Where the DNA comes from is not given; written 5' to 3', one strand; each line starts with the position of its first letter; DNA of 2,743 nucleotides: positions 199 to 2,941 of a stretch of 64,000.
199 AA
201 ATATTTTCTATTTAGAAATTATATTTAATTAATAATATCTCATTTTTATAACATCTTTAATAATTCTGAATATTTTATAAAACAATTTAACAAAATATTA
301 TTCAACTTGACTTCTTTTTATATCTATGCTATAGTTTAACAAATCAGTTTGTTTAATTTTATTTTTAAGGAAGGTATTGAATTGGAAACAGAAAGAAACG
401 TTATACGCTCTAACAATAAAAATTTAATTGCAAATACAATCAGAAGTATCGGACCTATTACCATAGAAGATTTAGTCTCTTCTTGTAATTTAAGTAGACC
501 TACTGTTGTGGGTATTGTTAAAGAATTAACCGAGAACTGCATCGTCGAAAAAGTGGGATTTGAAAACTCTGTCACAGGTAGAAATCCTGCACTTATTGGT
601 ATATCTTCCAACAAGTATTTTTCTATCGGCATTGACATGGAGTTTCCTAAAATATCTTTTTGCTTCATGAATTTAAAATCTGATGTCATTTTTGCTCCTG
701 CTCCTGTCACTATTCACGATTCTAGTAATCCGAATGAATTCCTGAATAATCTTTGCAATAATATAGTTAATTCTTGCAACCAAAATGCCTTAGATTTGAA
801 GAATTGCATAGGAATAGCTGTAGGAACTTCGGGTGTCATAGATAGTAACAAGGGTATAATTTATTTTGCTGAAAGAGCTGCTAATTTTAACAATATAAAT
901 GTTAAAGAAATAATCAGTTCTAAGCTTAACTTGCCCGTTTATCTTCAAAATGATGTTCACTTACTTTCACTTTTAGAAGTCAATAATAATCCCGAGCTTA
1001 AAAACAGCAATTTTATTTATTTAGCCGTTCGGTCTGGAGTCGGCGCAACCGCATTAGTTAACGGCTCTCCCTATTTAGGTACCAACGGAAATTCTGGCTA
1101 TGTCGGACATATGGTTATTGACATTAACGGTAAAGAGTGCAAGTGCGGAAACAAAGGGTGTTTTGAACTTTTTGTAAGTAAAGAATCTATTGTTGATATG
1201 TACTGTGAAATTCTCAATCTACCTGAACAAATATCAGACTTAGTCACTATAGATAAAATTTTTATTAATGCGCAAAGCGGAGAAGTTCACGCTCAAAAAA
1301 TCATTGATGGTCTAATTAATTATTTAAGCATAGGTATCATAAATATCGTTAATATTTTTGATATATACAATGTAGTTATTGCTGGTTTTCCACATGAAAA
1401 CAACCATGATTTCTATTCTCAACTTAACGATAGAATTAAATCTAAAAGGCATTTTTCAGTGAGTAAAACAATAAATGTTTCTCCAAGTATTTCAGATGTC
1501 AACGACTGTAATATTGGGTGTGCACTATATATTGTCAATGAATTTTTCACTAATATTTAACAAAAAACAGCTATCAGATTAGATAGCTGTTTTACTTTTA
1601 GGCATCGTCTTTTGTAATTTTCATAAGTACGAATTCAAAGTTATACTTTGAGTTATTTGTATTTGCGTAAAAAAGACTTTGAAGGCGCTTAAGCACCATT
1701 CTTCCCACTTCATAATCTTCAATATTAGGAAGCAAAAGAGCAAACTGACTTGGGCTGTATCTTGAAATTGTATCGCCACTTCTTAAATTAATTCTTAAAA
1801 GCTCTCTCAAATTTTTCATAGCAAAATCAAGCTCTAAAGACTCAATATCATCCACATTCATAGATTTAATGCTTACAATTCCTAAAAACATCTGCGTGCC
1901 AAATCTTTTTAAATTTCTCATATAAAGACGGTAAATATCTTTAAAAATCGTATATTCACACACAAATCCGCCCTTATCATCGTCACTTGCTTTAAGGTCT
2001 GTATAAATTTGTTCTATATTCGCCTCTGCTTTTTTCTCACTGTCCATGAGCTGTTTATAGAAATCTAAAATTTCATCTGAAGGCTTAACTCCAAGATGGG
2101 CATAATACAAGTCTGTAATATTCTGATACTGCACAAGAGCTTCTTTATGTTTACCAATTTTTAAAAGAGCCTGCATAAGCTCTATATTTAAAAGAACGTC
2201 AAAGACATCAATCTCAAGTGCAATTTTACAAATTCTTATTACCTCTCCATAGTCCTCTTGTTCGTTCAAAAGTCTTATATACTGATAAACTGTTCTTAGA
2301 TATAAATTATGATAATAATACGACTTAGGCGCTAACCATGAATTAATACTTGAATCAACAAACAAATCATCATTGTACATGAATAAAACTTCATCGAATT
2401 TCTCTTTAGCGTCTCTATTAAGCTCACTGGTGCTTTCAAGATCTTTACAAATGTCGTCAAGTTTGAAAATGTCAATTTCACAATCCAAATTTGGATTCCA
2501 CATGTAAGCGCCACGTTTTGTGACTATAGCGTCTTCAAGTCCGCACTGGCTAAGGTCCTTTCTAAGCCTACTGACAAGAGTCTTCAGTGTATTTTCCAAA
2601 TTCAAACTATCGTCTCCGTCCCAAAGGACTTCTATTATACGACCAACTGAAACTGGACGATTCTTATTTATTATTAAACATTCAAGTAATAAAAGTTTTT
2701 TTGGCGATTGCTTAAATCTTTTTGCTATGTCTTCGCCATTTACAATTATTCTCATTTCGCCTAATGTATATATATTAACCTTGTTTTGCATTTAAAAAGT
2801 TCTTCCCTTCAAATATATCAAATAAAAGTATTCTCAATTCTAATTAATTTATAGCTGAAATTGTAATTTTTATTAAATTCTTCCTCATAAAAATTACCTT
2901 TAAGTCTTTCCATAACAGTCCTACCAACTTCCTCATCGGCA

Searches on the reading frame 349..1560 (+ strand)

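Call 5: search_protein_families(library=pfam, proteins=[window:349-1560:+], max_evalue=0.01)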
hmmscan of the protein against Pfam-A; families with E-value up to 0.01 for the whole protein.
window:349-1560:+ (403 aa): 2 families
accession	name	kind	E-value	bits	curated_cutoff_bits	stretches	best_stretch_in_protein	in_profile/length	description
PF00480.26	ROK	-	1.7e-40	139.8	22.9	1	93-348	2-244/294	ROK family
PF01047.28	MarR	-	0.0062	16.8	24.6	0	30-63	11-44/59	MarR family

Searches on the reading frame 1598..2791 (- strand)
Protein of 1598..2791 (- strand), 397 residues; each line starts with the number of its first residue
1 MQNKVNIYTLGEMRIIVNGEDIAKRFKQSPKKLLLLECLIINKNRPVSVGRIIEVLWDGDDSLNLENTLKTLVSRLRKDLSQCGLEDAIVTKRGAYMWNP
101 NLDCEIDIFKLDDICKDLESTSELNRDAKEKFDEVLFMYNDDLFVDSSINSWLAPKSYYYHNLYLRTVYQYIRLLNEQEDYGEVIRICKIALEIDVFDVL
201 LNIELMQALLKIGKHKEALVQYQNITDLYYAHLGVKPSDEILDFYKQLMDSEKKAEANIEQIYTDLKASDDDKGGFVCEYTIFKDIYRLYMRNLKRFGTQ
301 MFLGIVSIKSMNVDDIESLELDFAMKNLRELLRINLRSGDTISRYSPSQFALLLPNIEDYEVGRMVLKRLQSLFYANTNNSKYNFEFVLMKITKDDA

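Call 5: search_protein_families(library=pfam, proteins=[window:1598-2791:-], max_evalue=0.01)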
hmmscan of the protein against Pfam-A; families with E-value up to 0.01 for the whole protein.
window:1598-2791:- (397 aa): 3 families
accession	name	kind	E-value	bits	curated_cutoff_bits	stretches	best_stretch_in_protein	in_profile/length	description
PF00486.34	Trans_reg_C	-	1.2e-11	45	26.2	1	27-94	5-72/77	Transcriptional regulatory protein, C terminal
PF03704.23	BTAD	-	4.1e-08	34.1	22.1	1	126-247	23-144/146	Bacterial transcriptional activator domain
PF00990.26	GGDEF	-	0.0011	19.2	23.8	1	324-373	58-110/161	Diguanylate cyclase, GGDEF domain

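Call 45: predict_structure(alignment_id=A3)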
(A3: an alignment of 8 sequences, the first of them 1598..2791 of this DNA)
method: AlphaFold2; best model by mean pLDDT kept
length: 397 residues; sequences in the alignment: 8
mean_pLDDT: 84.3   pTM: 0.58
mean pLDDT of the five models: 84.3, 83.8, 82.2, 79.7, 78.7
residues with pLDDT >= 90: 170; 70-90: 185; 50-70: 34; < 50: 8
segments of 3 or more residues with pLDDT < 50: 253-256
pLDDT, mean of each block of 10 residues (from residue 1): 76 88 84 92 91 87 85 94 91 91 90 92 91 91 78 89 94 95 94 89 91 81 78 73 70 50 57 74 82 77 91 66 87 87 88 90 92 88 91 75
secondary structure, 60 per line:
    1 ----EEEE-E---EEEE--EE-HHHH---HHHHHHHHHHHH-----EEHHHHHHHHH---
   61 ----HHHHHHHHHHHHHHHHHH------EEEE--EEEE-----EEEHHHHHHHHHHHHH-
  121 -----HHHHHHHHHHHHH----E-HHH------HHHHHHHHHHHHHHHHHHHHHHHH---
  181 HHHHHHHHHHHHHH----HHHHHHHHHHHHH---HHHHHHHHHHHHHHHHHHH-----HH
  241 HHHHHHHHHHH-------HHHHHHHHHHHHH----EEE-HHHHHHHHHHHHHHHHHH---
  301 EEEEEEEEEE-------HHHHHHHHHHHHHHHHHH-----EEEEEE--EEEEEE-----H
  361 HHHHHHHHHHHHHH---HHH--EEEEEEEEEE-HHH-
elements in order: E5-8 E14-17 H23-26 H30-41 H49-57 H65-82 E89-92 E95-98 E104-106 H107-119 H126-138 H154-177 H181-194 H199-211 H215-233 H239-251 H259-271 E276-278 H280-297 E301-310 H318-335 E341-346 E349-354 H360-374 E383-392

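Call 48: search_solved_structures(query=A3, max_evalue=1)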
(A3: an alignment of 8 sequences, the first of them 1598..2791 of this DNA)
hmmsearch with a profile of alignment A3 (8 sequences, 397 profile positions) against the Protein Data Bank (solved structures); distinct sequences matched with E-value up to 1: 98 (the best 60 are shown).
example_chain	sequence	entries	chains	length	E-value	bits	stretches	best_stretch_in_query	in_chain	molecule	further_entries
8hvr_I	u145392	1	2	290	5e-14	55.2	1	29-250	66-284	Regulatory protein AfsR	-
8k60_I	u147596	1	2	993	5.6e-13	51.8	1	29-251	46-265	Regulatory protein AfsR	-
8jke_I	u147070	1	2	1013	5.8e-13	51.7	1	29-251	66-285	Regulatory protein AfsR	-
9qhb_A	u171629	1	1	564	1.1e-12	50.9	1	147-228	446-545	Engineered tetratricopeptide repeat protein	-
8bu0_A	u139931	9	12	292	1.2e-11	47.4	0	177-228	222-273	Consensus tetratricopeptide repeat protein | Crystal structure of an 8-repeat consensus TPR superhelix with Zinc. | Monomer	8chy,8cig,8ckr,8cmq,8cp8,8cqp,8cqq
2fez_A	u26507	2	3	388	9.4e-09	37.9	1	6-250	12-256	Probable regulatory protein embR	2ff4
1kgs_A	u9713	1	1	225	5.8e-08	35.3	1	23-91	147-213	DNA BINDING RESPONSE REGULATOR D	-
9qhc_A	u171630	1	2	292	9.3e-08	34.6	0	177-227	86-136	Engineered tetratricopeptide repeat protein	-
4wxw_A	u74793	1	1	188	5.9e-07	32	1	298-378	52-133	Uncharacterized protein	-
4wxo_A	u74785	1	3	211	6.6e-07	31.8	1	291-378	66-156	Uncharacterized protein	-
4urg_A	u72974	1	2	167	1e-06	31.1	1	286-382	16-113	DIGUANYLATE CYCLASE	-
4urs_A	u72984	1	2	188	1.4e-06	30.7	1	286-382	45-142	DIGUANYLATE CYCLASE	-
3ign_A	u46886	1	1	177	1.1e-05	27.8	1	294-378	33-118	Diguanylate cyclase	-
2fo7_A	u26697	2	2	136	1.4e-05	27.5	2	177-227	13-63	SYNTHETIC CONSENSUS TPR PROTEIN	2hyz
8ch0_A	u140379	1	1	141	1.5e-05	27.3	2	177-227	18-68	Consensus tetratricopeptide repeat protein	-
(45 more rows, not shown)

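Call 49: fold_search(model_id=the predicted structure, library=pdb)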
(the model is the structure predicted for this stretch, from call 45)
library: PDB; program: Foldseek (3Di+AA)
matches with E <= 10: 1523; with E <= 0.001: 9
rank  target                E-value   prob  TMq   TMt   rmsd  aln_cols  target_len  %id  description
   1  8k60_J                5.3e-11  1.00  0.46  0.69   4.6       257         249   19  Cryo-EM structure of Streptomyces coelicolor transcription initiation complex with the global transcription factor Afs (released 2024-07-31)
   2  8k60_I                3.6e-10  1.00  0.48  0.72   4.4       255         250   20  Cryo-EM structure of Streptomyces coelicolor transcription initiation complex with the global transcription factor Afs (released 2024-07-31)
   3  8hvr_I                5.0e-10  1.00  0.46  0.67   4.9       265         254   19  Cryo-EM structure of AfsR-dependent transcription activation complex with afsS promoter (released 2023-12-27)
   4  2fez                  2.3e-09  1.00  0.46  0.48   5.0       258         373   17  Mycobacterium tuberculosis EmbR (released 2006-01-24)
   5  2ff4_A                2.9e-09  1.00  0.45  0.46   5.4       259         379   17  Mycobacterium tuberculosis EmbR in complex with low affinity phosphopeptide (released 2006-01-24)
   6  2ff4_B                4.3e-09  1.00  0.46  0.48   5.2       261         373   17  Mycobacterium tuberculosis EmbR in complex with low affinity phosphopeptide (released 2006-01-24)
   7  3ezu                  3.7e-05  1.00  0.27  0.32  24.9       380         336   10  Crystal structure of multidomain protein of unknown function with GGDEF-domain (NP_951600.1) from GEOBACTER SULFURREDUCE (released 2008-11-18)
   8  4zvh_A                8.4e-04  1.00  0.26  0.60   3.3       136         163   13  Crystal structure of GGDEF domain of the E. coli DosC - form IV (released 2015-11-11)
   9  5euh_A                8.4e-04  1.00  0.25  0.55   3.4       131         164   14  Crystal structure of the c-di-GMP-bound GGDEF domain of P. fluorescens GcbC (released 2015-12-30)
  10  3ign                  1.1e-03  1.00  0.25  0.58   3.2       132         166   14  Crystal Structure of the GGDEF domain from Marinobacter aquaeolei diguanylate cyclase complexed with c-di-GMP - Northeas (released 2009-08-11)
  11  9dlu_MODEL_1_A        1.3e-03  1.00  0.20  0.67   4.0       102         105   24  Solution structure of Staphylococcus aureus response regulator ArlR DNA-binding domain (released 2025-09-17)
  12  1gxp_A                1.3e-03  1.00  0.20  0.70   6.3       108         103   20  PhoB effector domain in complex with pho box DNA. (released 2002-04-29)
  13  4wxo_A                1.4e-03  1.00  0.25  0.50   8.1       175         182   18  SadC (300-487) from Pseudomonas aeruginosa PAO1 (released 2015-11-18)
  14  4zvf                  1.9e-03  1.00  0.25  0.58   3.3       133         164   14  Crystal structure of GGDEF domain of the E. coli DosC - form II (GTP-alpha-S-bound) (released 2015-11-11)
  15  4zvg_B                2.0e-03  1.00  0.27  0.62   3.0       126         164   14  Crystal structure of GGDEF domain of the E. coli DosC - form III (released 2015-11-11)
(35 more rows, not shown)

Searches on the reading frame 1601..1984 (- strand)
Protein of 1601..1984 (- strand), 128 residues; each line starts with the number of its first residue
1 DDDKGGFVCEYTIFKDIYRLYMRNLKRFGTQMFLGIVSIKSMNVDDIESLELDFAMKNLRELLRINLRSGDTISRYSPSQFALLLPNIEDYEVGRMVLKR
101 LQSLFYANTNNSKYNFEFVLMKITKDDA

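Call 53: search_solved_structures(query=window:1601-1984:-, max_evalue=10, show_alignments=3)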
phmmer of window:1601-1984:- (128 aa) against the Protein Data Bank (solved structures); distinct sequences matched with E-value up to 10: 18.
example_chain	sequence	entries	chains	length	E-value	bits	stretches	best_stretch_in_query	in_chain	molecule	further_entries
3ign_A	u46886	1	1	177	0.002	21.7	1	26-109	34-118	Diguanylate cyclase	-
3icl_A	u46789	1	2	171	0.0025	21.4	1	32-101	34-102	EAL/GGDEF domain protein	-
5m3c_A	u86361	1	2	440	0.004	20.7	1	26-109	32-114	Diguanylate cyclase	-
4urg_A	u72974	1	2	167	0.012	19.2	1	15-106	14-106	DIGUANYLATE CYCLASE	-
4urs_A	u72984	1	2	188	0.016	18.8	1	15-106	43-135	DIGUANYLATE CYCLASE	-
6zxm_A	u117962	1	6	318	0.051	17.2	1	24-96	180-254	Putative GGDEF/response regulator receiver domain protein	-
4urq_U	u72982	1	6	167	0.076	16.6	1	15-106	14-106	DIGUANYLATE CYCLASE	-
4wxw_A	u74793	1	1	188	0.11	16.2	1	55-101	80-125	Uncharacterized protein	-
4wxo_A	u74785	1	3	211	0.12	16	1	56-101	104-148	Uncharacterized protein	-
6tl8_A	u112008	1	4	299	0.25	14.9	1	23-99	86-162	Myeloid cell surface antigen CD33,Leucine-rich repeat and fibronectin type-III domain-cont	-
5xgb_A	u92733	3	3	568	0.26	14.9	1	23-106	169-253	Uncharacterized protein | Uncharacterized protein PA0861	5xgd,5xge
3jbn_AI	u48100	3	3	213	0.28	14.8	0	84-120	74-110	60S ribosomal protein eL6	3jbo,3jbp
3j79_I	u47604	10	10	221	0.31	14.7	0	84-120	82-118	60S ribosomal protein eL6 | 60S ribosomal protein L6-2, putative | 60S ribosomal protein L6, putative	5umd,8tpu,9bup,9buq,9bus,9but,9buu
3i5a_A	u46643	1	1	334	0.39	14.3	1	19-100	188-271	Response regulator/GGDEF domain protein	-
4rnf_A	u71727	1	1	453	1.3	12.7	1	12-94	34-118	Motility regulator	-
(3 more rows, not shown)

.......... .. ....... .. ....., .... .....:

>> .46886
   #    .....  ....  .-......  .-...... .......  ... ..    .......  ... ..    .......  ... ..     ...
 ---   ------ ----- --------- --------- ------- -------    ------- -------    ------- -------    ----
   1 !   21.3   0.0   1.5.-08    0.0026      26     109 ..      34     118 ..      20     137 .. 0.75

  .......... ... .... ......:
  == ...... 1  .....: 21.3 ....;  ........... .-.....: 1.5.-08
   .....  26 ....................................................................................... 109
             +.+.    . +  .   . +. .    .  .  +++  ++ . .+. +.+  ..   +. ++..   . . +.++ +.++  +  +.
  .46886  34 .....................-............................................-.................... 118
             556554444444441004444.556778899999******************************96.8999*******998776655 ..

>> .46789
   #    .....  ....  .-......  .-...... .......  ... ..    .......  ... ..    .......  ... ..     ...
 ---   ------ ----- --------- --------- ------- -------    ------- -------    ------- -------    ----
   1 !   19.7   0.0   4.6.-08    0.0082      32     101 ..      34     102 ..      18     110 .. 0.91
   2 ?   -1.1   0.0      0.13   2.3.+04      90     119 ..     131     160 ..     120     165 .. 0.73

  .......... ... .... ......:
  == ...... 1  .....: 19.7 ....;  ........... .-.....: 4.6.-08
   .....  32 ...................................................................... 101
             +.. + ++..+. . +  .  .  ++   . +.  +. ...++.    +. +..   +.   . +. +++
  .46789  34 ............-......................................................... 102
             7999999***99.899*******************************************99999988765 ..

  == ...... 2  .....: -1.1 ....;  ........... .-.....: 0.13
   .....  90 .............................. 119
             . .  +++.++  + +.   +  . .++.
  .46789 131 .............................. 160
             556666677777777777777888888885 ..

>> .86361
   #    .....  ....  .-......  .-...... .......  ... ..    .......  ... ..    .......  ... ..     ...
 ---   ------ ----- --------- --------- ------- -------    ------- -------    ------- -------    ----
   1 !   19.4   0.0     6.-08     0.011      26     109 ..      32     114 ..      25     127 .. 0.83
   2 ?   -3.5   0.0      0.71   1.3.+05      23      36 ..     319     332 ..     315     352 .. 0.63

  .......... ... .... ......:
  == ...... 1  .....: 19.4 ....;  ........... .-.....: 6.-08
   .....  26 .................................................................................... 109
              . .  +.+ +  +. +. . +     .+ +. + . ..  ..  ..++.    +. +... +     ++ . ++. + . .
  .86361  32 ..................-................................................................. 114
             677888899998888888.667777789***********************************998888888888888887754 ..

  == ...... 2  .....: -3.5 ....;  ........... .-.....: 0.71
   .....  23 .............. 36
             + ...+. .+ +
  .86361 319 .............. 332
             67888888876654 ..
